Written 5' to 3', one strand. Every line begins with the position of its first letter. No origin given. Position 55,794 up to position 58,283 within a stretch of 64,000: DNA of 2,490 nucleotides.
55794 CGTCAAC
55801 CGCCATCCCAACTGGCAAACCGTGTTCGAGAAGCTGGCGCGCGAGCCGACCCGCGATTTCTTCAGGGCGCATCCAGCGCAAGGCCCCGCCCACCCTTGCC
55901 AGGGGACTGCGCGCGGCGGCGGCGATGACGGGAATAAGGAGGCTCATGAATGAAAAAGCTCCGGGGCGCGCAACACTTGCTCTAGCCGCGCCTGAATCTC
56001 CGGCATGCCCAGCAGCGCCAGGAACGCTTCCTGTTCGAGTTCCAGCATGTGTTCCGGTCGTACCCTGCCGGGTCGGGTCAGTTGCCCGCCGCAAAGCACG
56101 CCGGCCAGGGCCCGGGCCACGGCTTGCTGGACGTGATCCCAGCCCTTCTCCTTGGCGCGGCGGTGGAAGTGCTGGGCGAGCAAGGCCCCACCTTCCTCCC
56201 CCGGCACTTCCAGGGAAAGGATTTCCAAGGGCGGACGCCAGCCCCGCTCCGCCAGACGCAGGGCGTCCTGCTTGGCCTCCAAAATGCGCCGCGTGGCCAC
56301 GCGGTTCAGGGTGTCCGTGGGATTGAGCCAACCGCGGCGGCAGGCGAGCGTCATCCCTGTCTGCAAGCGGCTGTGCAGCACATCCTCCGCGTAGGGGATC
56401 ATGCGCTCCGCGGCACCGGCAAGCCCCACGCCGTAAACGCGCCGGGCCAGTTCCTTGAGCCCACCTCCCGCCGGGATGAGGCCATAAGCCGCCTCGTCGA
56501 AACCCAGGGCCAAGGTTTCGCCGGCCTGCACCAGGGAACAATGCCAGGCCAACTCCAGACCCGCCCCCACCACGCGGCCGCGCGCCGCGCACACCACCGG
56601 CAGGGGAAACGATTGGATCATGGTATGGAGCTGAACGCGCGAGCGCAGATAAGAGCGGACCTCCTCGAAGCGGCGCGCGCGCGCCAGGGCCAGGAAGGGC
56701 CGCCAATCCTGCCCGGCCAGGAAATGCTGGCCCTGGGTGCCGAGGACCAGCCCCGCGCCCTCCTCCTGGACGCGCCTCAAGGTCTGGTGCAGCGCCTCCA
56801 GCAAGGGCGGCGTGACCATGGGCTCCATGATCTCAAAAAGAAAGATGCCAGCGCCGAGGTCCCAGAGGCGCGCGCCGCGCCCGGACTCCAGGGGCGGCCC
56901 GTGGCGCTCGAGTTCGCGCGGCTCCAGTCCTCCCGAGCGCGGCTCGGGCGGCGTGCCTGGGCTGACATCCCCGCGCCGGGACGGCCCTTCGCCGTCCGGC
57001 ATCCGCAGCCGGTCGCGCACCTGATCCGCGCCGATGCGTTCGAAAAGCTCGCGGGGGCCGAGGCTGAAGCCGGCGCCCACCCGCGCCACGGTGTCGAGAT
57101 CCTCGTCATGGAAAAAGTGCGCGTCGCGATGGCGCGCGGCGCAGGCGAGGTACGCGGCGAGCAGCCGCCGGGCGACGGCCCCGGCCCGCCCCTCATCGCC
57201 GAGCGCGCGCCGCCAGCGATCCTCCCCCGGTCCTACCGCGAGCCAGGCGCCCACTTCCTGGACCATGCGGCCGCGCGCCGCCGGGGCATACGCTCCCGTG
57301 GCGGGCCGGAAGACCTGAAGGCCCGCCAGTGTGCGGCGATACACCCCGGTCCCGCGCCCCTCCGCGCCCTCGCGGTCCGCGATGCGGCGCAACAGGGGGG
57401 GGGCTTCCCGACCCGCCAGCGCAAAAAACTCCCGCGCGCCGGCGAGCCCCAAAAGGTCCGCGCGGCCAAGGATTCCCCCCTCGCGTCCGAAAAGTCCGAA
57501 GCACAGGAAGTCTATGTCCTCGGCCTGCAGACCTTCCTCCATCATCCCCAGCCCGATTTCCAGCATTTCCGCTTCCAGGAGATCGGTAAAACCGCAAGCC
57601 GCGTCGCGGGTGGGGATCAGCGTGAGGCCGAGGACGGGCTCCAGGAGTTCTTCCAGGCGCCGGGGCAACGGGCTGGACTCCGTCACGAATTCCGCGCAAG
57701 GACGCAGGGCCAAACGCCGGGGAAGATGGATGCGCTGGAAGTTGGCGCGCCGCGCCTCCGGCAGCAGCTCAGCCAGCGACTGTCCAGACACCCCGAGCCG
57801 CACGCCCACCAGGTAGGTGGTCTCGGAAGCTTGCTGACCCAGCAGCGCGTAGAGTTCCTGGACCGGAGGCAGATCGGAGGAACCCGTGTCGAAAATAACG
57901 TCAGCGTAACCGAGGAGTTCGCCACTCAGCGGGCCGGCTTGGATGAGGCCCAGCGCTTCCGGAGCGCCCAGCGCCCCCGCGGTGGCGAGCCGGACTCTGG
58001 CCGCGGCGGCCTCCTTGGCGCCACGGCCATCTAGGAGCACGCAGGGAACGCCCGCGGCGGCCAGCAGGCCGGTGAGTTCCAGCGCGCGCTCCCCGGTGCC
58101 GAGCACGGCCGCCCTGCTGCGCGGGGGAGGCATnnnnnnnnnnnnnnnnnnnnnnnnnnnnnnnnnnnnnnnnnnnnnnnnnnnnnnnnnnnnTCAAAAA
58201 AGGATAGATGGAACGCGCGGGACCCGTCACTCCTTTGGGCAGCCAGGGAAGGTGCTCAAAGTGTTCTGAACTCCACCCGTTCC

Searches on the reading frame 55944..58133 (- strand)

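Call 22: search_protein_families(library=pfam, proteins=[window:55944-58133:-], max_evalue=0.01)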
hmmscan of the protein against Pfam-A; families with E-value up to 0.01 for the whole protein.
window:55944-58133:- (729 aa): 3 families
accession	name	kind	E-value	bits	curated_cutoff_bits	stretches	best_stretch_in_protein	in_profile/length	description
PF00378.25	ECH_1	-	2.4e-11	43.9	27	1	444-566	24-144/251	Enoyl-CoA hydratase/isomerase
PF16113.10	ECH_2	-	7.7e-11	42.5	27.2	1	444-570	19-147/335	Enoyl-CoA hydratase/isomerase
PF00725.27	3HCDH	-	5.5e-08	33.7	22.1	1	320-375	3-58/97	3-hydroxyacyl-CoA dehydrogenase, C-terminal domain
